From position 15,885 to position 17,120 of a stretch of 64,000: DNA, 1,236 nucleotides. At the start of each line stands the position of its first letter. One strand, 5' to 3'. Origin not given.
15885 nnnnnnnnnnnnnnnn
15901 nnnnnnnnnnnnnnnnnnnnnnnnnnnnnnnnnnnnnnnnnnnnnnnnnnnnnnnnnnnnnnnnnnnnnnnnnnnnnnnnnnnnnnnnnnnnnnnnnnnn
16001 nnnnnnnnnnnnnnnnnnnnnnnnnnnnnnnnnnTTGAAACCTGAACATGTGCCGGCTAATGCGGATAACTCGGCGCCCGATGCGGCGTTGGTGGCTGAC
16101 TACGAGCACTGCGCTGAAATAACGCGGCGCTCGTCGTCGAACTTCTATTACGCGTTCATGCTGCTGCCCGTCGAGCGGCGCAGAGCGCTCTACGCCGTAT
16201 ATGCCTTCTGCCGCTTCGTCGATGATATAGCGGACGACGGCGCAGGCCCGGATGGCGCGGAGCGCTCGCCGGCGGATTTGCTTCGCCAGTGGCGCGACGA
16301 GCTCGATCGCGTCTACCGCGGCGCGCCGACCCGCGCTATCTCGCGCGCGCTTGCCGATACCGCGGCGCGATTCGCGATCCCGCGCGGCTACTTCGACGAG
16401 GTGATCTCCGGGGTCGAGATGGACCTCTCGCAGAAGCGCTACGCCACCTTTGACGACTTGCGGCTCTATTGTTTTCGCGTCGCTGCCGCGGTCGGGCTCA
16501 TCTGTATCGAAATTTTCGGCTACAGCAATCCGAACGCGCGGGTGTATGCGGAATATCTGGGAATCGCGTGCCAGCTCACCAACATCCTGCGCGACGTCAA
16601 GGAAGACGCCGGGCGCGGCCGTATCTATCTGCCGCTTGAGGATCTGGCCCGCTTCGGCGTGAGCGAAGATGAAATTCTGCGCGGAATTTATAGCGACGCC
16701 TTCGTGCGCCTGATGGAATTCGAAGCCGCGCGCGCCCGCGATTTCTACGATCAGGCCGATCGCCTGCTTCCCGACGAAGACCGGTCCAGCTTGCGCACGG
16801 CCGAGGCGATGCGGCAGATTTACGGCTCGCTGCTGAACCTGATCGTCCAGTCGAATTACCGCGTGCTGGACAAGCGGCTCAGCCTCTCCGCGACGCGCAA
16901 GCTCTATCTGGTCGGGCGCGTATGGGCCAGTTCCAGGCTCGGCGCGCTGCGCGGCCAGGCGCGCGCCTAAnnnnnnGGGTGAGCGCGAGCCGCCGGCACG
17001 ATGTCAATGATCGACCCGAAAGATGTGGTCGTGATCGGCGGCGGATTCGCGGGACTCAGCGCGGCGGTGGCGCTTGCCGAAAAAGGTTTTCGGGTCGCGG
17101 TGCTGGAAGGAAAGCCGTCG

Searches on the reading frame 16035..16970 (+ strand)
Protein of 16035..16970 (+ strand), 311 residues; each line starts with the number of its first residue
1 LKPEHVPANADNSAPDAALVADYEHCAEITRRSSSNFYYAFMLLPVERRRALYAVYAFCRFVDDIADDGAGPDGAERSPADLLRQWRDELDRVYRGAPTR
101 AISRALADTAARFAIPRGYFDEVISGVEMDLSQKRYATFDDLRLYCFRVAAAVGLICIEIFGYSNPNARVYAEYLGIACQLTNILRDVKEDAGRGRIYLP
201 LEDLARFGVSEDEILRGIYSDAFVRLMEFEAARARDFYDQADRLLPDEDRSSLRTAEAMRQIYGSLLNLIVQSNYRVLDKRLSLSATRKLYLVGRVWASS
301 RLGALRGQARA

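Call 47: search_protein_families(library=pfam, proteins=[window:16035-16970:+], max_evalue=0.00001)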
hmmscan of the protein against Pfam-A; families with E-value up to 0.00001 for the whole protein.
window:16035-16970:+ (311 aa): 1 family
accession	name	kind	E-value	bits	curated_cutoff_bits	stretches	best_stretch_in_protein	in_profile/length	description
PF00494.24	SQS_PSY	-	4.7e-78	263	26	1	31-287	2-262/263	Squalene/phytoene synthase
